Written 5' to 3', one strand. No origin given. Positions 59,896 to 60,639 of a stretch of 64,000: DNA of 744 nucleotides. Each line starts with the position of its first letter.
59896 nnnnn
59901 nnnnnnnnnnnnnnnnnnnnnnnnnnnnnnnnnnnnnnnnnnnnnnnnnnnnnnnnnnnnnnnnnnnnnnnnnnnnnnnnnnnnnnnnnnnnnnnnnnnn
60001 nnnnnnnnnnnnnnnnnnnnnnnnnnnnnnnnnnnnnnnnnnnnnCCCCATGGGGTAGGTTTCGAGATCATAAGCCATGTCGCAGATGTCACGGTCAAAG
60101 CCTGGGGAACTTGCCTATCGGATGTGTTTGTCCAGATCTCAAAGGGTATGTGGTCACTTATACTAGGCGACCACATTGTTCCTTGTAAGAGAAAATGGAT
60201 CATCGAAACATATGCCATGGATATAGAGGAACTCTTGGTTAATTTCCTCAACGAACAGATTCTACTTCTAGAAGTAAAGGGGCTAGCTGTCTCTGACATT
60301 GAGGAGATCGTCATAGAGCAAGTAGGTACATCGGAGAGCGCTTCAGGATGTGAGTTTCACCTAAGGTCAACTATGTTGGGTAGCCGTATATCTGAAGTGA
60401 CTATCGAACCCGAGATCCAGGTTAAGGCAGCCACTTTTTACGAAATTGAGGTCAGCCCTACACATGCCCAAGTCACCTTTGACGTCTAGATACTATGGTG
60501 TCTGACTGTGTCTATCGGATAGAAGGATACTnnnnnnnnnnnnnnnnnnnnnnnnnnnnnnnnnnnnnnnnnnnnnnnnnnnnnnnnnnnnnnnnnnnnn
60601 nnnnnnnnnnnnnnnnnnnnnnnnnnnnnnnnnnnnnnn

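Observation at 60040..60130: Archease upstream of rtcB lacks an in-frame start: a G4 run displaces a strong ATG by one nucleotide, and the gene is in frame with gyrA across a single TGA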

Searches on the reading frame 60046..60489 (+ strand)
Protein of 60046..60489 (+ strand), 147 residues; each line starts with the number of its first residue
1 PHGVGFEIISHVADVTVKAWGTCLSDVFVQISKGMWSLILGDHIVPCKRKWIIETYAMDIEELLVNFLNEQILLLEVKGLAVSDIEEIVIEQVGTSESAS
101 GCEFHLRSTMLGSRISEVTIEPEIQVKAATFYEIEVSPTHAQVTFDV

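Call 6: search_protein_families(library=pfam, proteins=[window:60046-60489:+], max_evalue=0.01)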
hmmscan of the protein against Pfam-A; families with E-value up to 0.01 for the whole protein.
window:60046-60489:+ (147 aa): 1 family
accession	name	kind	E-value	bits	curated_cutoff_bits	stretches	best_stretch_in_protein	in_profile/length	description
PF01951.21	Archease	-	8.3e-23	81.6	25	1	6-147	1-136/136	Archease protein family (MTH1598/TM1083)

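Call 7: search_protein_families(library=ncbifam, proteins=[window:60046-60489:+, window:60124-60489:+], max_evalue=0.01)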
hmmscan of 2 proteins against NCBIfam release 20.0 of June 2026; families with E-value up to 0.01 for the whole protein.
window:60046-60489:+ (147 aa): 1 family
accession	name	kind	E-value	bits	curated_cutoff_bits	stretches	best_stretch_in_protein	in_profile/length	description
NF001617.0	PRK00407.1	equivalog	2.5e-16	60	126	1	5-142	3-130/139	hypothetical protein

window:60124-60489:+ (121 aa): 1 family
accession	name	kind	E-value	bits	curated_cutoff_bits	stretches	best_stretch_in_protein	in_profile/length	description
NF001617.0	PRK00407.1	equivalog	1.7e-08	34.7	126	1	2-116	26-130/139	hypothetical protein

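Call 8: find_homologous_proteins(query=window:60052-60489:+, max_evalue=0.00001)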
Query window:60052-60489:+ (145 aa): 4 proteins with E <= 0.00001 among 12 candidates.
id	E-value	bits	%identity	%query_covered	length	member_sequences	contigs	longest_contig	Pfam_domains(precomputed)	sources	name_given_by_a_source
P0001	7.8e-71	255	89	92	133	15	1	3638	PF01951.22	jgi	jgi:SHS2 domain-containing protein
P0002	1.4e-70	254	100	83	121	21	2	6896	PF01951.22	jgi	-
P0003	3.6e-45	172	70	81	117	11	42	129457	PF01951.22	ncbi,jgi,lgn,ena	-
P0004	1.3e-32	131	52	97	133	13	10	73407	PF01951.22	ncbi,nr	ncbi:MAG TPA: archease [Bacillota bacterium]|nr:archease [Bacillota bacterium] HOK64941.1 archease [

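Call 10: find_encoding_contigs(protein=P0001, flank=3000, max_places=4)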
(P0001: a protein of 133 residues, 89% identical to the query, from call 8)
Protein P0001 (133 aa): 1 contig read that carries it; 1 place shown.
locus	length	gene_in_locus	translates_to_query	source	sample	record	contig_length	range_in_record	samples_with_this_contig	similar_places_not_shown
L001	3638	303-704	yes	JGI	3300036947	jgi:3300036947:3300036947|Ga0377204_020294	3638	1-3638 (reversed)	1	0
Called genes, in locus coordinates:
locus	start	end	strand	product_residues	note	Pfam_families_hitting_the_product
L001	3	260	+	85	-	?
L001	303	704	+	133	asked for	PF01951:Archease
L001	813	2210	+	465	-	PF01139:RtcB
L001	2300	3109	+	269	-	PF01048:PNP_UDP_1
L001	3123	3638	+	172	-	?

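Call 11: find_encoding_contigs(protein=P0003, flank=3000, max_places=10)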
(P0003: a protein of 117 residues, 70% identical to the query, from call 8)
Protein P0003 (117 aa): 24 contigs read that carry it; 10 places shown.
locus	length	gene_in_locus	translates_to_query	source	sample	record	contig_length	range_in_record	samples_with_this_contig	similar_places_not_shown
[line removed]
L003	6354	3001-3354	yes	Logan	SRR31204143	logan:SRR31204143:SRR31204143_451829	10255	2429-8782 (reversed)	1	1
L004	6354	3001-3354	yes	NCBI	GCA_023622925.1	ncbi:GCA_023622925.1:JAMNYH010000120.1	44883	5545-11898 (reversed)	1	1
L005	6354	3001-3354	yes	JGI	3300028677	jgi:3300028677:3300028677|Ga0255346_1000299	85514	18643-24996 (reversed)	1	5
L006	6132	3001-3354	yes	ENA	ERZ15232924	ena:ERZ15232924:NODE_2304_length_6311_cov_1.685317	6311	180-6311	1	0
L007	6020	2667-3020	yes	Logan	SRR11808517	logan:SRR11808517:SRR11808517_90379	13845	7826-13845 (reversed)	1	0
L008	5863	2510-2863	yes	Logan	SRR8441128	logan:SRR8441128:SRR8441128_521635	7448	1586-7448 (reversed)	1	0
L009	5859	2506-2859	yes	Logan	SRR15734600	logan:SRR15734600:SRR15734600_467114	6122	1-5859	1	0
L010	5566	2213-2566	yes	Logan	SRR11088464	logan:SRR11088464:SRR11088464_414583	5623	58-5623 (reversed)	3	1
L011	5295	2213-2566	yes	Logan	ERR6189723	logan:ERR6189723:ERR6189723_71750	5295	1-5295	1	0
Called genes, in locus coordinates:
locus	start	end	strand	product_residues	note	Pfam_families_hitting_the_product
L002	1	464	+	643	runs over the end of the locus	PF02518:HATPase_c, PF00204:DNA_gyraseB, PF01751:Toprim, PF00986:DNA_gyraseB_C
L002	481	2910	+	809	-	PF00521:DNA_topoisoIV, PF03989:DNA_gyraseA_C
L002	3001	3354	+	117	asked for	PF01951:Archease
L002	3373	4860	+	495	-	PF01139:RtcB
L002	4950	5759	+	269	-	PF01048:PNP_UDP_1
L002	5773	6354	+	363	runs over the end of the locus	PF01008:IF-2B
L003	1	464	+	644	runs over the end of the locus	?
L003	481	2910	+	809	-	PF00521:DNA_topoisoIV, PF03989:DNA_gyraseA_C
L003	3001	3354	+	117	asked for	PF01951:Archease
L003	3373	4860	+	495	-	PF01139:RtcB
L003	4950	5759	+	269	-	PF01048:PNP_UDP_1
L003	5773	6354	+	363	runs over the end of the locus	PF01008:IF-2B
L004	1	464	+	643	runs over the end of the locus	PF02518:HATPase_c, PF00204:DNA_gyraseB, PF01751:Toprim, PF00986:DNA_gyraseB_C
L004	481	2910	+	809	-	PF00521:DNA_topoisoIV, PF03989:DNA_gyraseA_C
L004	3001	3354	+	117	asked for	PF01951:Archease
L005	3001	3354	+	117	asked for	PF01951:Archease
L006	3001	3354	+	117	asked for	PF01951:Archease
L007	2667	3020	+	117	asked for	PF01951:Archease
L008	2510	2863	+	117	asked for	PF01951:Archease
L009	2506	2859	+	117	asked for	PF01951:Archease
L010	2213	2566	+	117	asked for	PF01951:Archease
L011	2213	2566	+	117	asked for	PF01951:Archease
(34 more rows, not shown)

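Call 12: find_encoding_contigs(protein=P0004, flank=3000, max_places=6)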
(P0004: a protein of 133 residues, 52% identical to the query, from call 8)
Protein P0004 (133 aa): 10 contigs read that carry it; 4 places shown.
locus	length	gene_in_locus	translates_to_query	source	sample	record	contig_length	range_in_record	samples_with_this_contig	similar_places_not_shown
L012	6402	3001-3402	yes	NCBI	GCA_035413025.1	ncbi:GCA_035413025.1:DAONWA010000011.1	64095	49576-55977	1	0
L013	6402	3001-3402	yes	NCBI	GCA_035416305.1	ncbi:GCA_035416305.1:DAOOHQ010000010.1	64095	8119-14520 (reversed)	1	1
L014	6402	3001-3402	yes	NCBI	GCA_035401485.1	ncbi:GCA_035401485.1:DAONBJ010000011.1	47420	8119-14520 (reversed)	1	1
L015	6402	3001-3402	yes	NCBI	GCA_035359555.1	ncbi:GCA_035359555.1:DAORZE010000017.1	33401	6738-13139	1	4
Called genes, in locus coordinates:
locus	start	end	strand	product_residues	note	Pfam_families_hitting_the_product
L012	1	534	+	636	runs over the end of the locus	PF02518:HATPase_c, PF00204:DNA_gyraseB, PF01751:Toprim, PF00986:DNA_gyraseB_C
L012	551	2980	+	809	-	PF00521:DNA_topoisoIV, PF03989:DNA_gyraseA_C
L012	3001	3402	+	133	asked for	PF01951:Archease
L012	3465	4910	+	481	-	PF01139:RtcB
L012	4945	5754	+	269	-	PF01048:PNP_UDP_1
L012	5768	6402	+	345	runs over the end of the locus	PF01008:IF-2B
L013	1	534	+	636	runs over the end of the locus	PF02518:HATPase_c, PF00204:DNA_gyraseB, PF01751:Toprim, PF00986:DNA_gyraseB_C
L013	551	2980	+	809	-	PF00521:DNA_topoisoIV, PF03989:DNA_gyraseA_C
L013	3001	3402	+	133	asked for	PF01951:Archease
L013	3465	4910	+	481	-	PF01139:RtcB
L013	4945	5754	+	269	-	PF01048:PNP_UDP_1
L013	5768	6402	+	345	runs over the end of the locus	PF01008:IF-2B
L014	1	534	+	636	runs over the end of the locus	PF02518:HATPase_c, PF00204:DNA_gyraseB, PF01751:Toprim, PF00986:DNA_gyraseB_C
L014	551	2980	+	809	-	PF00521:DNA_topoisoIV, PF03989:DNA_gyraseA_C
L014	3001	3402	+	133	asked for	PF01951:Archease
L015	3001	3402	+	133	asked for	PF01951:Archease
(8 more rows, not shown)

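Call 13: find_encoding_contigs(protein=P0002, flank=3000, max_places=4)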
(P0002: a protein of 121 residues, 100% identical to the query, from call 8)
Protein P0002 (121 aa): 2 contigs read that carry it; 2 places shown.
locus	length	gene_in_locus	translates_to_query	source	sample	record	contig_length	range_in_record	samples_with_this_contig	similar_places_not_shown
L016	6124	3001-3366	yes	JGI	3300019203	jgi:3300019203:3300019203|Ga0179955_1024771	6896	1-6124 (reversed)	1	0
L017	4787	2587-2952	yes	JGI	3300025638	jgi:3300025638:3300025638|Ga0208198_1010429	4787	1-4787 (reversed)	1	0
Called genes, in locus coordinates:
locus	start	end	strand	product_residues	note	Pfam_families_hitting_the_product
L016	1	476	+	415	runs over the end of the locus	?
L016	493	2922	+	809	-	PF00521:DNA_topoisoIV, PF03989:DNA_gyraseA_C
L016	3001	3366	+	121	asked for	PF01951:Archease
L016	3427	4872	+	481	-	PF01139:RtcB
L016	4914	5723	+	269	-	PF01048:PNP_UDP_1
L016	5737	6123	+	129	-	?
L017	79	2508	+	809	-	PF00521:DNA_topoisoIV, PF03989:DNA_gyraseA_C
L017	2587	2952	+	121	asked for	PF01951:Archease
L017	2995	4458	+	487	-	PF01139:RtcB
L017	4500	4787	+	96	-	?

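Call 18: find_related_loci(query=A1, collection=genome_contigs, flank=3000)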
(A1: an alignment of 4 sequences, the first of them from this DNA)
Query A1 (146 aa) in genome_contigs; peptide patterns used: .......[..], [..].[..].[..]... (x = any residue, [..] = any of these).
57 stretches matched a pattern; 3 encode a relative of the query (tblastn E <= 1e-3); 3 distinct loci.
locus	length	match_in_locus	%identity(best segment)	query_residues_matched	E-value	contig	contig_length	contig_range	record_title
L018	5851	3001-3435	90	2-146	1e-87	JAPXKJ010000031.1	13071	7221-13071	MAG: Bacillota bacterium isolate binned_ad_5.108 NODE_4966_length_13071_cov_67.913319, whole genome shotgun sequence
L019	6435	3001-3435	74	2-146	2e-72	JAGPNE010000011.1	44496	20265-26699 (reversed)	MAG: Candidatus Fermentithermobacillaceae bacterium isolate Gw_SlDig_bin_271 Gw_SlDig_1152_length_44496_cov_105.266605,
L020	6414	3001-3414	54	2-146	2e-45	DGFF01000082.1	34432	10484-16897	MAG TPA_asm: Candidatus Fermentithermobacillaceae bacterium UBA3907 UBA3907_contig_3064, whole genome shotgun sequence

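Call 19: find_homologous_proteins(query=A1, max_evalue=0.001)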
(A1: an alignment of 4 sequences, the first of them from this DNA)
Query A1 (4 sequences) (146 aa, profile of the alignment): 36 proteins with E <= 0.001 among 267 candidates.
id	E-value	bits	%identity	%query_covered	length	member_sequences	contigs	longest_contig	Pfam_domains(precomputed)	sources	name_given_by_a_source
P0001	6.5e-73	262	89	91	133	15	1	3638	PF01951.22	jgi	jgi:SHS2 domain-containing protein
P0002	3.8e-65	236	100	83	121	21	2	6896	PF01951.22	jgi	-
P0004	4.1e-65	236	52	96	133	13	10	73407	PF01951.22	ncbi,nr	ncbi:MAG TPA: archease [Bacillota bacterium]|nr:archease [Bacillota bacterium] HOK64941.1 archease [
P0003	2.6e-60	221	70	80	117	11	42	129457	PF01951.22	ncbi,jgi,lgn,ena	-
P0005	1.1e-42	164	45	100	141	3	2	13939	PF01951.22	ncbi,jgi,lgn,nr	ncbi:MAG TPA: archease [Firmicutes bacterium]|nr:archease [Candidatus Fermentithermobacillaceae bact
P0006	7.4e-41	158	44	100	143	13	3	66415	PF01951.22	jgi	jgi:SHS2 domain-containing protein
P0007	9.9e-41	157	45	100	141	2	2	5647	PF01951.22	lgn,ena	-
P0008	1.6e-40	157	44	100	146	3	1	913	PF01951.22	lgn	-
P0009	4.8e-40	155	45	100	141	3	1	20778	PF01951.22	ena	-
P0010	1.3e-38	150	44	100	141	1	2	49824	PF01951.22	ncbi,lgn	-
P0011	2.0e-28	117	39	98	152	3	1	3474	PF01951.22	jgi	-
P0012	4.0e-27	113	38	99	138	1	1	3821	PF01951.22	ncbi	-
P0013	2.9e-25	107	38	98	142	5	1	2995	PF01951.22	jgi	jgi:SHS2 domain-containing protein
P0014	9.4e-25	105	39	98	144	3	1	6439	PF01951.22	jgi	jgi:SHS2 domain-containing protein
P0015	1.0e-12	66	30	91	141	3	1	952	PF01951.22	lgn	-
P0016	4.9e-12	64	30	91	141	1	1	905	PF01951.22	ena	-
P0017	8.0e-12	63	32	93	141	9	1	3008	PF01951.22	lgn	-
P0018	8.6e-12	63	30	91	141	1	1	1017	PF01951.22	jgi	jgi:SHS2 domain-containing protein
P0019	2.7e-11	62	29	91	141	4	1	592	PF01951.22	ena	-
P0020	4.6e-11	61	29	91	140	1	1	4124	PF01951.22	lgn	-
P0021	1.3e-10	60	29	91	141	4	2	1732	PF01951.22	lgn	-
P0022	2.9e-10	58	30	89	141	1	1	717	PF01951.22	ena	-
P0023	1.7e-9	56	30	60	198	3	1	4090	PF01951.22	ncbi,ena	-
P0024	6.3e-9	54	31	100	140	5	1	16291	PF01951.22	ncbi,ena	ncbi:MAG: archease [Candidatus Omnitrophota bacterium]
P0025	8.0e-9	54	29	99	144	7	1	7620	PF01951.22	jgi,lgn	jgi:SHS2 domain-containing protein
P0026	8.3e-9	54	29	100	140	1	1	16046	PF01951.22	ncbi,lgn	-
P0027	3.4e-8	52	29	96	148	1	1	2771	PF01951.22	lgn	-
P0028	4.3e-8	51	28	100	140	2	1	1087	PF01951.22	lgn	-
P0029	3.1e-7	49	26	99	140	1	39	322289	PF01951.22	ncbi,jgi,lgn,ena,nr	ncbi:MAG: archease [Candidatus Omnitrophica bacterium]|jgi:SHS2 domain-containing protein|nr:archeas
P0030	3.2e-7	49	26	99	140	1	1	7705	PF01951.22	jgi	jgi:SHS2 domain-containing protein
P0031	8.4e-7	47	26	99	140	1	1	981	PF01951.22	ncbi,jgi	jgi:SHS2 domain-containing protein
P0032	1.4e-6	46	26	97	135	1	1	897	PF01951.22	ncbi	-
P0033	3.2e-6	45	22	97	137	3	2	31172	PF01951.22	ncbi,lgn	-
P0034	1.2e-5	43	28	95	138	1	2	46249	PF01951.22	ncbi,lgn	-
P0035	1.7e-5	43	25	92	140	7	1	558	PF01951.22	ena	-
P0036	1.0e-4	40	28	90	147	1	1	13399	PF01951.22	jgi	jgi:SHS2 domain-containing protein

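Call 22: find_encoding_contigs(protein=P0005, flank=3000, max_places=2)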
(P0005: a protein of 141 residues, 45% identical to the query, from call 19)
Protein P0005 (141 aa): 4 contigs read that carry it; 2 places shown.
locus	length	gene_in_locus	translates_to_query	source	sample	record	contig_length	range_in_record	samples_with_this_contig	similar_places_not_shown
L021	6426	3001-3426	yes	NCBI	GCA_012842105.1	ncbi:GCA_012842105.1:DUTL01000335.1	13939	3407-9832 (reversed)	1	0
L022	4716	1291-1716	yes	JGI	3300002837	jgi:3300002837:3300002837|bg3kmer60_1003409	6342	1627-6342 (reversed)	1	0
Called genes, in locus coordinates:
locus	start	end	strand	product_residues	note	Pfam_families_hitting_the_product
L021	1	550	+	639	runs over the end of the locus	PF02518:HATPase_c, PF00204:DNA_gyraseB, PF01751:Toprim, PF00986:DNA_gyraseB_C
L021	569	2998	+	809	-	PF00521:DNA_topoisoIV, PF03989:DNA_gyraseA_C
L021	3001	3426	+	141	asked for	PF01951:Archease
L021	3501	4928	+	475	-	PF01139:RtcB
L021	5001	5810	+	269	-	PF01048:PNP_UDP_1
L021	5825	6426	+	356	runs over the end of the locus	PF01008:IF-2B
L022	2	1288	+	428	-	?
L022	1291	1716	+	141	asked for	PF01951:Archease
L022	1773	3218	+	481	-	PF01139:RtcB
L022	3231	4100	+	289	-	PF01048:PNP_UDP_1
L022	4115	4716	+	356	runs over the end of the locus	PF01008:IF-2B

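Call 23: find_encoding_contigs(protein=P0006, flank=3000, max_places=2)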
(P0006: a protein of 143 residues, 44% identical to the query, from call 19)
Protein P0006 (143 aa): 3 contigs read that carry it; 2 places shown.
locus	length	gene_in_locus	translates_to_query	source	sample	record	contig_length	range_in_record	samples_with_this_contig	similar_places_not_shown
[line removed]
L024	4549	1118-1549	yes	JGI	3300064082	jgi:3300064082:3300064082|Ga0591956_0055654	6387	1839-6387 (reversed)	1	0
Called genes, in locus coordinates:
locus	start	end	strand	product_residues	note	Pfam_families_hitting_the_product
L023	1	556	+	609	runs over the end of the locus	PF02518:HATPase_c, PF00204:DNA_gyraseB, PF01751:Toprim, PF00986:DNA_gyraseB_C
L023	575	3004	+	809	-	PF00521:DNA_topoisoIV, PF03989:DNA_gyraseA_C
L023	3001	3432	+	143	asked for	PF01951:Archease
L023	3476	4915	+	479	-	PF01139:RtcB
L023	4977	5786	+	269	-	PF01048:PNP_UDP_1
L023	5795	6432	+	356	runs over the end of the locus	PF01008:IF-2B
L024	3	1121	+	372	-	?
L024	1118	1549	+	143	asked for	PF01951:Archease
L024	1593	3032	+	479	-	PF01139:RtcB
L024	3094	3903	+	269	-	PF01048:PNP_UDP_1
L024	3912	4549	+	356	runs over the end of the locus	PF01008:IF-2B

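Call 24: find_encoding_contigs(protein=P0010, flank=3000, max_places=2)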
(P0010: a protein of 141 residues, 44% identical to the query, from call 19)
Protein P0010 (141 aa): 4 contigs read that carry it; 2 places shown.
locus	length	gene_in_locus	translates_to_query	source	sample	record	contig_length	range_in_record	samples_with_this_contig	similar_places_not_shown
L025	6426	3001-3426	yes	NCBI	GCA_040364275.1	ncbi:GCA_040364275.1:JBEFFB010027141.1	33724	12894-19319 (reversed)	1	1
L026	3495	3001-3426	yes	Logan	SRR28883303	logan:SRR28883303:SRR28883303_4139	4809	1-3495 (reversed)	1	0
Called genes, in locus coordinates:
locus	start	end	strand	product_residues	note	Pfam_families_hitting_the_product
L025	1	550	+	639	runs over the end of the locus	PF02518:HATPase_c, PF00204:DNA_gyraseB, PF01751:Toprim, PF00986:DNA_gyraseB_C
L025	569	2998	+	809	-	PF00521:DNA_topoisoIV, PF03989:DNA_gyraseA_C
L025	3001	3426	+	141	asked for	PF01951:Archease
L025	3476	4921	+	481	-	PF01139:RtcB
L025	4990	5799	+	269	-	PF01048:PNP_UDP_1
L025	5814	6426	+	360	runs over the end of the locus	PF01008:IF-2B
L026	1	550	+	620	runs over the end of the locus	?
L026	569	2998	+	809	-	PF00521:DNA_topoisoIV, PF03989:DNA_gyraseA_C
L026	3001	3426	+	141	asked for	PF01951:Archease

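Call 25: find_encoding_contigs(protein=P0009, flank=3000, max_places=2)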
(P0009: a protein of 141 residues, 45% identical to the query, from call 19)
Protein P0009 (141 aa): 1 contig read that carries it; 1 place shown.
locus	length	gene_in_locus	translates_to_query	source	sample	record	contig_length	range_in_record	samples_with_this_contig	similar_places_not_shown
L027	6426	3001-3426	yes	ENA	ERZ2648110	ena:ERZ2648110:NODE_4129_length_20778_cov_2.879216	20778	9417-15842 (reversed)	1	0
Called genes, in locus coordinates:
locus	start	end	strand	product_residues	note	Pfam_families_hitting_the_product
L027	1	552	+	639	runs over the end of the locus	PF02518:HATPase_c, PF00204:DNA_gyraseB, PF01751:Toprim, PF00986:DNA_gyraseB_C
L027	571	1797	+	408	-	PF00521:DNA_topoisoIV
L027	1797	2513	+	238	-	PF00521:DNA_topoisoIV, PF03989:DNA_gyraseA_C (weak)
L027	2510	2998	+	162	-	PF03989:DNA_gyraseA_C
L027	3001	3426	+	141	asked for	PF01951:Archease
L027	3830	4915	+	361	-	PF01139:RtcB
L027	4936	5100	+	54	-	-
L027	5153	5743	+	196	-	PF01048:PNP_UDP_1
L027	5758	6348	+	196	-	PF01008:IF-2B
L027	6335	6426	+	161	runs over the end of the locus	PF01008:IF-2B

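Call 28: find_related_loci(query=A1, collection=metagenome_contigs, flank=1500)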
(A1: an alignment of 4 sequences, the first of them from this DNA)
Query A1 (146 aa) in metagenome_contigs; peptide patterns used: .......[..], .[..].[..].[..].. (x = any residue, [..] = any of these).
145 stretches matched a pattern; 7 encode a relative of the query (tblastn E <= 1e-3); 7 distinct loci.
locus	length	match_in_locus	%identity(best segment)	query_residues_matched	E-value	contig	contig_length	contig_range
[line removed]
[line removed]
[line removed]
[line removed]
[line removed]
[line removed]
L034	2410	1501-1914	54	2-146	3e-45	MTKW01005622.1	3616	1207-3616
